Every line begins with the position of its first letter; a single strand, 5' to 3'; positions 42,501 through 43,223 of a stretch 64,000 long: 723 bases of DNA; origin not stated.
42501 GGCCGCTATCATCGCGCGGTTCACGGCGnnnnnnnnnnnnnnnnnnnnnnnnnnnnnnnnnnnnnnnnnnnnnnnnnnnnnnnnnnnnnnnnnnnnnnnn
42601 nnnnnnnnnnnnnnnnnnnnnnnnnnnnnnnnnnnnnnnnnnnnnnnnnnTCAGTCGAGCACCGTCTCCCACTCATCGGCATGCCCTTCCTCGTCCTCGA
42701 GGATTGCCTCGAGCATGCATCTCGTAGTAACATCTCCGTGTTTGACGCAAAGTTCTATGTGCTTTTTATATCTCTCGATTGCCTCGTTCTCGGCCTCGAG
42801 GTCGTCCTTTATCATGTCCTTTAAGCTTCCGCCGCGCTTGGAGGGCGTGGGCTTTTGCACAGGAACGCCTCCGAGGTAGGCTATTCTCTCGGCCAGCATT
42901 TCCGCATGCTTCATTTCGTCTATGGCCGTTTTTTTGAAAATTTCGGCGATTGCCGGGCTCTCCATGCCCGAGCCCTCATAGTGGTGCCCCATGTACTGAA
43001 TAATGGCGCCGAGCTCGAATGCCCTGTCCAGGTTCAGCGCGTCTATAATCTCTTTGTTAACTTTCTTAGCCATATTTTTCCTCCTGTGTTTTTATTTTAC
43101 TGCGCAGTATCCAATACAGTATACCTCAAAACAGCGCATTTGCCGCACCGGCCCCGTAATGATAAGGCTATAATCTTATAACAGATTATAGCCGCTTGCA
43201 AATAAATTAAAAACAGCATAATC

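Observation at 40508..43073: Recurrent 'split rubrerythrin' architecture: ferritin-like diiron proteins each paired with a separately encoded tiny rubredoxin-like CxxC protein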

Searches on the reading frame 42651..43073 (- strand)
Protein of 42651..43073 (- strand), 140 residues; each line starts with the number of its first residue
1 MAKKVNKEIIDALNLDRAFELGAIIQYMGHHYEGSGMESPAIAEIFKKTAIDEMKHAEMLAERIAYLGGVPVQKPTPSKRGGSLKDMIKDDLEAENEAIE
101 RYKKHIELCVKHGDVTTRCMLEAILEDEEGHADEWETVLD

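Call 3: search_protein_families(library=pfam, proteins=[window:42651-43073:-], max_evalue=0.1)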
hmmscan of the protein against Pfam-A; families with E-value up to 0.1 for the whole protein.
window:42651-43073:- (140 aa): 7 families
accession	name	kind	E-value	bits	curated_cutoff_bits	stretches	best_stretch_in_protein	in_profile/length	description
PF00210.30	Ferritin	-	3.2e-31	108.6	24.5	1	10-140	1-137/142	Ferritin-like domain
PF02915.23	Rubrerythrin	-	1.3e-08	35.7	22.8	1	38-134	27-132/137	Rubrerythrin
PF13668.12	Ferritin_2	-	0.0049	17.4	24.7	0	39-76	38-73/138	Ferritin-like domain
PF09537.16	DUF2383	-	0.016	15.8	30.8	0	37-76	27-66/111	Domain of unknown function (DUF2383)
PF04305.20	DUF455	-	0.047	13.7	34.3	0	46-68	99-121/247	Protein of unknown function (DUF455)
PF05067.18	Mn_catalase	-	0.056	12.9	27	0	20-67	35-80/284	Manganese containing catalase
PF12902.13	Ferritin-like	-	0.071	13.4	22.3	1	19-74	7-62/221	Ferritin-like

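Call 5: search_protein_families(library=ncbifam, proteins=[window:42651-43073:-], max_evalue=0.1)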
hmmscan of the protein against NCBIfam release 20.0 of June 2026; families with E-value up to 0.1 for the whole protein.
window:42651-43073:- (140 aa): 9 families
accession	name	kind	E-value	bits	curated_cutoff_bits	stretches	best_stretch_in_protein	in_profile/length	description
TIGR00754.1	bfr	equivalog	7.9e-21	74.7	125.55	1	6-139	4-138/157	bacterioferritin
NF041388.1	DNAstvprot_Halo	equivalog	4.4e-18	65.8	170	1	5-139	20-164/171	DNA starvation/stationary phase protection protein DpsA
NF052461.1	DNAProtecDpsACyan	equivalog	4.2e-13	49.4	300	1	2-132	21-161/176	DNA starvation/stress protection protein DpsA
NF058679.1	EncB_fam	subfamily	5.1e-08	32.9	90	2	4-67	15-76/117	encapsulin nanocompartment ferritin-likeEncB family encapsulin nanocompartment ferritin-like cargo protein cargo protein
NF009990.0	PRK13456.1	equivalog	1.2e-05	25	158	1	7-132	21-157/188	DNA protection protein DPS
TIGR04535.1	ferrit_encaps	subfamily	1.7e-05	24.7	125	1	83-134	14-61/114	encapsulin-associated ferritin-like protein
NF040955.1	Arch_DPS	equivalog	3.7e-05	23.4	250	1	8-132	17-152/177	DNA protection during starvation protein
NF045767.1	RuberyRbr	equivalog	0.0023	18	200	1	41-138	41-141/194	rubrerythrin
NF006975.0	PRK09448.1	equivalog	0.0081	16.2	114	1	4-73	24-93/168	DNA starvation/stationary phase protection protein Dps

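Call 7: find_homologous_proteins(query=window:42651-43073:-)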
Query window:42651-43073:- (140 aa): 383 proteins with E <= 0.001 among 404 candidates; the best 120 are listed.
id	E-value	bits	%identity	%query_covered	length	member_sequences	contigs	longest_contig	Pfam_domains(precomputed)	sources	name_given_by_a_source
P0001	1.1e-86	306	100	100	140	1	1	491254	PF02915.24,PF00210.31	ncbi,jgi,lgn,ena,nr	ncbi:MAG: ferritin-like domain-containing protein [Deltaproteobacteria bacterium]|nr:ferritin-like d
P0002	2.0e-67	243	83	99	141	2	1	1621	PF02915.24,PF00210.31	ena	-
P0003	4.5e-63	229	75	96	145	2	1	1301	PF02915.24,PF00210.31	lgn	-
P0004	4.7e-63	229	77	98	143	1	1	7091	PF02915.24,PF00210.31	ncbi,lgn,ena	-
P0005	5.8e-63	229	77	99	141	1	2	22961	PF02915.24,PF00210.31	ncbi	ncbi:MAG: ferritin-like domain-containing protein [Thermodesulfobacteriota bacterium]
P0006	2.8e-62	227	77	96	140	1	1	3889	PF02915.24,PF00210.31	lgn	-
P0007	1.1e-61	225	76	95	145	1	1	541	PF02915.24,PF00210.31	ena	-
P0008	1.1e-61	225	76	96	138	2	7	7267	PF02915.24,PF00210.31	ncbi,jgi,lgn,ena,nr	ncbi:MAG: hypothetical protein A2073_05235 [Deltaproteobacteria bacterium GWC2_42_11]|nr:MAG: hypoth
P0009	1.6e-61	224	73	99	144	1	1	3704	PF02915.24,PF00210.31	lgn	-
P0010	1.8e-61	224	77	95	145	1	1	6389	PF02915.24,PF00210.31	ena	-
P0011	2.3e-61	224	78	96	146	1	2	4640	PF00210.31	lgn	-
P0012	2.5e-61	224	74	96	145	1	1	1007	PF00210.31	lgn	-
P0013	2.8e-61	224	75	96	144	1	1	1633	PF02915.24,PF00210.31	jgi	jgi:bacterioferritin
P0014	3.3e-61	223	76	96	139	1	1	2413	PF02915.24,PF00210.31,PF13668.13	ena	-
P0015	4.1e-61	223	75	96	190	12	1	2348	PF02915.24,PF00210.31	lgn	-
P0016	5.3e-61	223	75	99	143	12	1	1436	PF02915.24,PF00210.31,PF03232.20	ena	-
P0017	5.6e-61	223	76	96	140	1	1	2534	PF02915.24,PF00210.31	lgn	-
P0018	6.0e-61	222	72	99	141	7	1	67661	PF02915.24,PF00210.31,PF03232.20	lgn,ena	-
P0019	6.5e-61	222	75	99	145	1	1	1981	PF02915.24,PF00210.31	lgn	-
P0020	7.4e-61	222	75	96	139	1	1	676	PF02915.24,PF00210.31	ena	-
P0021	9.0e-61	222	76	96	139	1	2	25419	PF02915.24,PF00210.31,PF03232.20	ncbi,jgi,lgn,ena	-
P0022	1.0e-60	222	77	96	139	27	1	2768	PF02915.24,PF00210.31,PF03232.20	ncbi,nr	ncbi:MAG: ferritin [Deltaproteobacteria bacterium]|nr:ferritin [Deltaproteobacteria bacterium]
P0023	1.4e-60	221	76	96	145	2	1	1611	PF00210.31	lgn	-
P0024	1.5e-60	221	76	96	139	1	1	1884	PF02915.24,PF00210.31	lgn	-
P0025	1.7e-60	221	75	96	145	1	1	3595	PF02915.24,PF00210.31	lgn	-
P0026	2.0e-60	221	76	95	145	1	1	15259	PF00210.31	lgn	-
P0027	2.0e-60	221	75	96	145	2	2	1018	PF02915.24,PF00210.31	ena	-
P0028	2.8e-60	220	75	96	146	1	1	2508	PF00210.31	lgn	-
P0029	3.0e-60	220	73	96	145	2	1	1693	PF02915.24,PF00210.31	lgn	-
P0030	3.1e-60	220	76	96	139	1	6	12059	PF02915.24,PF00210.31,PF03232.20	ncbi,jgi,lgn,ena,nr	ncbi:MAG TPA: ferritin-like domain-containing protein [Thermodesulfobacteriota bacterium]|nr:ferriti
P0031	3.3e-60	220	75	96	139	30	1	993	PF02915.24,PF00210.31,PF03232.20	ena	-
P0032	3.7e-60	220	76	95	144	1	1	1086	PF09537.17,PF02915.24,PF00210.31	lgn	-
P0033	4.4e-60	220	76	99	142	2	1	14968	PF00210.31,PF03232.20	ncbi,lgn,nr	ncbi:MAG: ferritin [Deltaproteobacteria bacterium]|nr:ferritin [Deltaproteobacteria bacterium]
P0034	4.6e-60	220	75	96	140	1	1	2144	PF02915.24,PF00210.31,PF03232.20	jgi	-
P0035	4.6e-60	220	76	96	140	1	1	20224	PF02915.24,PF00210.31,PF03232.20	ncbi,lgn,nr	ncbi:MAG: ferritin [Deltaproteobacteria bacterium]|nr:ferritin [Deltaproteobacteria bacterium]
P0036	4.7e-60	220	75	96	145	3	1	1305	PF00210.31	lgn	-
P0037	4.8e-60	220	75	95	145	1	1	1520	PF02915.24,PF00210.31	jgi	-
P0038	4.9e-60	220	74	96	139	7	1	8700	PF02915.24,PF00210.31,PF13668.13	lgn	-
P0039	5.5e-60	219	74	96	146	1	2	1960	PF00210.31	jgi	jgi:bacterioferritin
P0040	6.1e-60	219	75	96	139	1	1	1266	PF02915.24,PF00210.31,PF03232.20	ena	-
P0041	7.6e-60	219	74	96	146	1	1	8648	PF00210.31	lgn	-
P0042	7.7e-60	219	75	96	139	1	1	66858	PF02915.24,PF00210.31,PF03232.20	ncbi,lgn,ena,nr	ncbi:MAG: ferritin-like domain-containing protein [Deltaproteobacteria bacterium]|nr:ferritin-like d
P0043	7.8e-60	219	76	96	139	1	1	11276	PF02915.24,PF00210.31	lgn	-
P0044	9.0e-60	219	75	95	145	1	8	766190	PF02915.24,PF00210.31,PF03232.20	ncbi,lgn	-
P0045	9.1e-60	219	75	96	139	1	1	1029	PF02915.24,PF00210.31,PF03232.20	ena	-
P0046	1.1e-59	218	74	99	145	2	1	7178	PF02915.24,PF00210.31,PF03232.20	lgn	-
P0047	1.4e-59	218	76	96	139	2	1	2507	PF02915.24,PF00210.31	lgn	-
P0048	1.4e-59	218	75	96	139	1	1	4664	PF02915.24,PF00210.31,PF03232.20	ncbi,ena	ncbi:MAG: ferritin-like domain-containing protein [Deltaproteobacteria bacterium]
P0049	1.5e-59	218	74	96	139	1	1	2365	PF02915.24,PF00210.31,PF03232.20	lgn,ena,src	-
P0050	1.7e-59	218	76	96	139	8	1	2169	PF02915.24,PF00210.31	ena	-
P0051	2.0e-59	218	75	96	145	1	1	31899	PF02915.24,PF00210.31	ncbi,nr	ncbi:MAG: ferritin [Deltaproteobacteria bacterium]|nr:ferritin [Deltaproteobacteria bacterium]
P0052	2.0e-59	218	73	96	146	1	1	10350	PF02915.24,PF00210.31,PF03232.20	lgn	-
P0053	2.3e-59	217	74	96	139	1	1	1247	PF02915.24,PF00210.31,PF03232.20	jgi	-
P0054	2.4e-59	217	74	98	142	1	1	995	PF00210.31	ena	-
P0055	2.4e-59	217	73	96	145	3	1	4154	PF02915.24,PF00210.31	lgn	-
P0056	2.6e-59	217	75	96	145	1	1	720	PF02915.24,PF00210.31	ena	-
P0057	2.7e-59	217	74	96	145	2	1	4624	PF02915.24,PF00210.31,PF03232.20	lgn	-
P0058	2.8e-59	217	74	99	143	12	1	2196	PF00210.31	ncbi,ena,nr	ncbi:MAG TPA: ferritin-like domain-containing protein [Thermodesulfobacteriota bacterium]|nr:ferriti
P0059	3.3e-59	217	74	95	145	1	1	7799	PF02915.24,PF00210.31,PF03232.20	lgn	-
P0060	3.4e-59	217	73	96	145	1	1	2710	PF02915.24,PF00210.31,PF03232.20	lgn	-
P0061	3.4e-59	217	75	96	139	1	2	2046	PF02915.24,PF00210.31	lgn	-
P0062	3.6e-59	217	72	96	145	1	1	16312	PF02915.24,PF00210.31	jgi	jgi:bacterioferritin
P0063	3.8e-59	217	74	96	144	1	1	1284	PF02915.24,PF00210.31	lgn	-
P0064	4.9e-59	216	73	96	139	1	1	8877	PF02915.24,PF00210.31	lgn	-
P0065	5.1e-59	216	74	98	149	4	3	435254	PF02915.24,PF12902.14,PF00210.31,PF13668.13,PF03232.20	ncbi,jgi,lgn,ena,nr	ncbi:MAG TPA: ferritin [Deltaproteobacteria bacterium]|nr:ferritin [Deltaproteobacteria bacterium]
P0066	6.0e-59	216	74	99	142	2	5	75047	PF02915.24,PF00210.31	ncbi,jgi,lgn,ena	-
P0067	6.1e-59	216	76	96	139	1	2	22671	PF02915.24,PF00210.31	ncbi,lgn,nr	ncbi:MAG: ferritin [Deltaproteobacteria bacterium]|nr:ferritin [Deltaproteobacteria bacterium]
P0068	6.2e-59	216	74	95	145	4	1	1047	PF02915.24,PF00210.31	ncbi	-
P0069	6.2e-59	216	74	95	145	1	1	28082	PF02915.24,PF00210.31,PF03232.20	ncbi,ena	-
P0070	6.3e-59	216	72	96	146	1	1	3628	PF02915.24,PF00210.31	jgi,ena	-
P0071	6.8e-59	216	72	98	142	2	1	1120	PF00210.31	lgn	-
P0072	7.7e-59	216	75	96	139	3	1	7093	PF02915.24,PF00210.31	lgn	-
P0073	8.3e-59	216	72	99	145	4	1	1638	PF02915.24,PF00210.31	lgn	-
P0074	9.7e-59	215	72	99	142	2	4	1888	PF02915.24,PF00210.31,PF03232.20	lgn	-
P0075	1.0e-58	215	69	99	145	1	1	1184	PF02915.24,PF00210.31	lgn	-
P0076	1.2e-58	215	71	99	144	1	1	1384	PF02915.24,PF00210.31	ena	-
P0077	1.6e-58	215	73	96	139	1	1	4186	PF02915.24,PF00210.31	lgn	-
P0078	1.7e-58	215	72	96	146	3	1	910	PF02915.24,PF00210.31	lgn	-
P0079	2.6e-58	214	76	96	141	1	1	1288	PF02915.24,PF00210.31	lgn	-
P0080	3.3e-58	214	73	95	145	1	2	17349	PF00210.31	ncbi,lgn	-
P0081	3.4e-58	214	71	99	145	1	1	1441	PF02915.24,PF00210.31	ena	-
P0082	3.6e-58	214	71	99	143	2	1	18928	PF02915.24,PF00210.31,PF13668.13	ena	-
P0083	3.9e-58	213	73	99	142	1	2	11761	PF02915.24,PF00210.31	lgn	-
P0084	3.9e-58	213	73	96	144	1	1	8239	PF02915.24,PF00210.31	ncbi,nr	ncbi:MAG: ferritin-like domain-containing protein [Deltaproteobacteria bacterium]|nr:ferritin-like d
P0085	5.1e-58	213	73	96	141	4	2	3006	PF02915.24,PF00210.31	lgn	-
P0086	5.6e-58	213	69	99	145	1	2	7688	PF00210.31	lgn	-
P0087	6.3e-58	213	68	99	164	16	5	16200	PF00210.31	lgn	-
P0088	6.4e-58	213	72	96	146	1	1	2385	PF02915.24,PF00210.31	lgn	-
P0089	7.7e-58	212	68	99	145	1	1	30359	PF00210.31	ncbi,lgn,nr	ncbi:MAG: ferritin [Deltaproteobacteria bacterium]|nr:ferritin [Deltaproteobacteria bacterium]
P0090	8.5e-58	212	73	95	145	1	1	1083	PF00210.31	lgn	-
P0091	8.8e-58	212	72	95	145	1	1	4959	PF00210.31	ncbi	-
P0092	9.2e-58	212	70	99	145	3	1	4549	PF02915.24,PF00210.31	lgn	-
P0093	9.5e-58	212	72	97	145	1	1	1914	PF02915.24,PF00210.31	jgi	jgi:bacterioferritin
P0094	1.2e-57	212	72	95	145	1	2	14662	PF00210.31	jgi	-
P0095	1.2e-57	212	71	95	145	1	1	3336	PF02915.24,PF00210.31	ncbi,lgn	-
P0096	1.3e-57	212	72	96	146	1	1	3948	PF02915.24,PF00210.31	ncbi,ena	-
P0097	1.3e-57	212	74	98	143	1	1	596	PF02915.24,PF00210.31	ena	-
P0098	1.4e-57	212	72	96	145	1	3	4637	PF00210.31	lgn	-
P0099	1.6e-57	211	72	95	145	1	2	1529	PF00210.31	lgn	-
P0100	1.7e-57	211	74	99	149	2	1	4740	PF02915.24,PF00210.31,PF03232.20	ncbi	-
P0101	1.7e-57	211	71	96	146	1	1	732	PF00210.31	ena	-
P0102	2.3e-57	211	68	99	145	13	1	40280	PF02915.24,PF00210.31,PF13668.13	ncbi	-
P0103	2.6e-57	211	72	99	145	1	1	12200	PF02915.24,PF00210.31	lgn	-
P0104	2.8e-57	211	72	96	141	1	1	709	PF02915.24,PF00210.31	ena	-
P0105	3.0e-57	211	71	95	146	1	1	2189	PF02915.24,PF00210.31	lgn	-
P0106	3.6e-57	210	71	100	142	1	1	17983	PF02915.24,PF00210.31,PF03232.20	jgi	jgi:bacterioferritin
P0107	5.2e-57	210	72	96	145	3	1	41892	PF02915.24,PF00210.31,PF03232.20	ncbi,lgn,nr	ncbi:MAG: ferritin [Deltaproteobacteria bacterium]|nr:ferritin [Deltaproteobacteria bacterium]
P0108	5.3e-57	210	71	96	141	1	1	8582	PF02915.24,PF00210.31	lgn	-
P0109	5.8e-57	210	73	95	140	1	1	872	PF02915.24,PF00210.31,PF03232.20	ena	-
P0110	6.4e-57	209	72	95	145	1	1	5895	PF00210.31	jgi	jgi:bacterioferritin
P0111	7.3e-57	209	71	96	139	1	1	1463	PF02915.24,PF00210.31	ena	-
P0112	8.2e-57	209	72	95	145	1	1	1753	PF02915.24,PF00210.31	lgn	-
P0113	1.0e-56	209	73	96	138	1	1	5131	PF02915.24,PF00210.31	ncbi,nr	ncbi:MAG: ferritin [Deltaproteobacteria bacterium]|nr:ferritin [Deltaproteobacteria bacterium]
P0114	1.1e-56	209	73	96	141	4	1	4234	PF02915.24,PF00210.31,PF03232.20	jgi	jgi:bacterioferritin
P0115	1.3e-56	208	73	95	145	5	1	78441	PF00210.31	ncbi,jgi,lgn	-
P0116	1.4e-56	208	69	99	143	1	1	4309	PF02915.24,PF00210.31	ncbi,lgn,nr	ncbi:MAG: ferritin [Deltaproteobacteria bacterium]|nr:ferritin [Deltaproteobacteria bacterium]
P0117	1.4e-56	208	70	96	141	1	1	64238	PF02915.24,PF00210.31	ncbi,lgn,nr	ncbi:MAG: ferritin-like domain-containing protein [Deltaproteobacteria bacterium]|nr:ferritin-like d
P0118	1.4e-56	208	69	99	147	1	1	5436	PF02915.24,PF00210.31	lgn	-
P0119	1.9e-56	208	71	95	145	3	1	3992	PF00210.31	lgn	-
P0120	2.0e-56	208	72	96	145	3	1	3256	PF02915.24,PF00210.31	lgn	-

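Call 9: find_related_loci(query=A1, collection=genome_contigs, flank=4000)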
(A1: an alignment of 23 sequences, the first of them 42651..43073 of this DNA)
Query A1 (140 aa) in genome_contigs; peptide patterns used: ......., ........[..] (x = any residue, [..] = any of these).
427 stretches matched a pattern; 380 encode a relative of the query (tblastn E <= 1e-3); the best 80 are kept; 80 distinct loci.
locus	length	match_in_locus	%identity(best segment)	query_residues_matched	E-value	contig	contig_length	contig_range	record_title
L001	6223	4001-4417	76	2-140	5e-68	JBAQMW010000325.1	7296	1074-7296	MAG: Thermodesulfobacteriota bacterium isolate MFD12058_ilm_asm_bin5 k127_39566, whole genome shotgun sequence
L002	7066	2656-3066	77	3-139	3e-68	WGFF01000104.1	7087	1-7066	MAG: Deltaproteobacteria bacterium isolate S146_73 k151_333679, whole genome shotgun sequence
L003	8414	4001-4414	76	2-139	2e-67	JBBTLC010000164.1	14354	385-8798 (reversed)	MAG: Deltaproteobacteria bacterium isolate H32-bin127_2 H32_bin127_2_000000000164, whole genome shotgun sequence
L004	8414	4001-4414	76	2-139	5e-67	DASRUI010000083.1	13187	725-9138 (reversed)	MAG TPA_asm: Thermodesulfobacteriota bacterium isolate SMAG_U7962 k141_1993558, whole genome shotgun sequence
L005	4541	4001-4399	77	7-139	2e-66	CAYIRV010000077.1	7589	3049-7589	MAG TPA_asm: uncultured Thermodesulfobacteriota bacterium isolate ERP119705_co25_660 genome assembly, contig: NODE_10345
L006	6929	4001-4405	76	5-139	3e-66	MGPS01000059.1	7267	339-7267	MAG: Deltaproteobacteria bacterium GWC2_42_11 gwc2_scaffold_62265, whole genome shotgun sequence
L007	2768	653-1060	77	4-139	9e-67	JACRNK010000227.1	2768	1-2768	MAG: Deltaproteobacteria bacterium isolate NC_groundwater_1933_Pr3_S-0.2um_44_5 scaffold_574474, whole genome shotgun se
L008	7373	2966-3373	76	4-139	3e-66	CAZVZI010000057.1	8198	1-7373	MAG TPA_asm: uncultured Thermodesulfobacteriota bacterium isolate SRP062349_co5_66 genome assembly, contig: NODE_4659_le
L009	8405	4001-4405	75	5-139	1e-65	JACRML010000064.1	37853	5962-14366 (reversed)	MAG: Deltaproteobacteria bacterium isolate NC_groundwater_1906_Pr3_S2p5_42_12 SR2-18-S2p5_coassembly_scaffold_194912, wh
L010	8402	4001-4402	74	6-139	1e-65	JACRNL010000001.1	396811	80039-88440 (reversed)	MAG: Deltaproteobacteria bacterium isolate NC_groundwater_1934_Pr3_S-0.2um_54_5 scaffold_2813, whole genome shotgun sequ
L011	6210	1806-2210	76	5-139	2e-65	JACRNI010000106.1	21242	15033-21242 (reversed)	MAG: Deltaproteobacteria bacterium isolate NC_groundwater_1931_Pr3_S-0.2um_41_6 scaffold_77976, whole genome shotgun seq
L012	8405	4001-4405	73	5-139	3e-65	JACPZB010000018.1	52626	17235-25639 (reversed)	MAG: Deltaproteobacteria bacterium isolate NC_groundwater_878_Pr1_S2p5_43_21 Montesol18_S2p5_coassembly_scaffold_66982,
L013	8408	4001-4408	74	4-139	2e-65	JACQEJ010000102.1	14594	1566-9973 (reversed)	MAG: Deltaproteobacteria bacterium isolate NC_groundwater_1018_Pr1_S-0.65um_46_20 Montesol18_Sp65_coassembly_scaffold_55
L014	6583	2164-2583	76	1-139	2e-65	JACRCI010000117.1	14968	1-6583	MAG: Deltaproteobacteria bacterium isolate NC_groundwater_1642_Pr3_B-0.1um_56_13 SR-2_scaffold_141_3437016, whole genome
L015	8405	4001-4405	75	5-139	4e-65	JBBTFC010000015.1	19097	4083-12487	MAG: Deltaproteobacteria bacterium isolate H14-bin053_1 H14_bin053_1_000000000015, whole genome shotgun sequence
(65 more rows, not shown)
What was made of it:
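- Most syntenic loci come from related Deltaproteobacteria/Thermodesulfobacteriota MAGs (call 9).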

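Call 27: search_solved_structures(query=window:42651-43073:-, max_evalue=0.001, show_alignments=1)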
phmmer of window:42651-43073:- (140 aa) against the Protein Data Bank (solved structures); distinct sequences matched with E-value up to 0.001: 67 (the best 60 are shown).
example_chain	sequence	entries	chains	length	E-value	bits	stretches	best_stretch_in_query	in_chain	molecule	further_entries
9qq4_A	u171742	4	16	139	6.5e-52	178.6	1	6-139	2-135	Bacterioferritin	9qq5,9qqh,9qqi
1nf4_A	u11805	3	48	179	6e-23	84.8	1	8-138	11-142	bacterioferritin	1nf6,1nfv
8sqo_A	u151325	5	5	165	2.2e-19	73.3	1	6-140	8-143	Bacterioferritin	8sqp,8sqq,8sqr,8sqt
9gzu_A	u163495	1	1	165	2.8e-19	73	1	6-140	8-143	Bacterioferritin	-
3fvb_A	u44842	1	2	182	3.7e-19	72.6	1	6-140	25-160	Bacterioferritin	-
7y6f_A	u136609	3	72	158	1.3e-17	67.6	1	7-140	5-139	Bacterioferritin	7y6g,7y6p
8jax_A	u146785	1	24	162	1.4e-17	67.5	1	7-140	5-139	Bacterioferritin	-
5xx9_A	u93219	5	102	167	1.4e-17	67.4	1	7-140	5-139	Bacterioferritin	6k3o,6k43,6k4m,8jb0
8w1d_A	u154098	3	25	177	4.6e-17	65.8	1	9-140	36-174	DPS-LIKE PROTEIN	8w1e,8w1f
3gvy_A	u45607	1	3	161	4.7e-17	65.8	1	8-140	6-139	Bacterioferritin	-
3bkn_A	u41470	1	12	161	2.4e-16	63.5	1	8-139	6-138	Bacterioferritin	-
1jgc_A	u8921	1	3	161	5e-16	62.4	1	6-138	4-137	bacterioferritin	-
9viw_A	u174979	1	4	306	8.3e-16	61.7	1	7-135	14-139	Bacterioferritin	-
4am2_A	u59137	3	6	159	3.1e-15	59.9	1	6-140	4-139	BACTERIOFERRITIN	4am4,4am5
2fkz_A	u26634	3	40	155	7.3e-15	58.7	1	6-140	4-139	Bacterioferritin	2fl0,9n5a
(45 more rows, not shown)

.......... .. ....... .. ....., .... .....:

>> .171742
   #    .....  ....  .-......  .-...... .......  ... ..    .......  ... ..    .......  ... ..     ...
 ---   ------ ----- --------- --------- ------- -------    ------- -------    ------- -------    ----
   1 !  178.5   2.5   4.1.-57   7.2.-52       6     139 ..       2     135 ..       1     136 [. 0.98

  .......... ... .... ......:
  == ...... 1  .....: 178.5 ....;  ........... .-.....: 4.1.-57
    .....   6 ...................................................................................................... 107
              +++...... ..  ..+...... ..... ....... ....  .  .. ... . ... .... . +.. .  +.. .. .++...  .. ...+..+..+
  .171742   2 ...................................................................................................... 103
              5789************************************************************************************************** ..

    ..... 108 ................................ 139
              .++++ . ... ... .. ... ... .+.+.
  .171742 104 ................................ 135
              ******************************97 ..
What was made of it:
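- On Mini-bacterioferritin: 140 aa. It aligns to residues 5-139 of the 158-aa E. coli Bfr and ends there (call 27).
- The solved mBfr is 139 aa (call 27).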
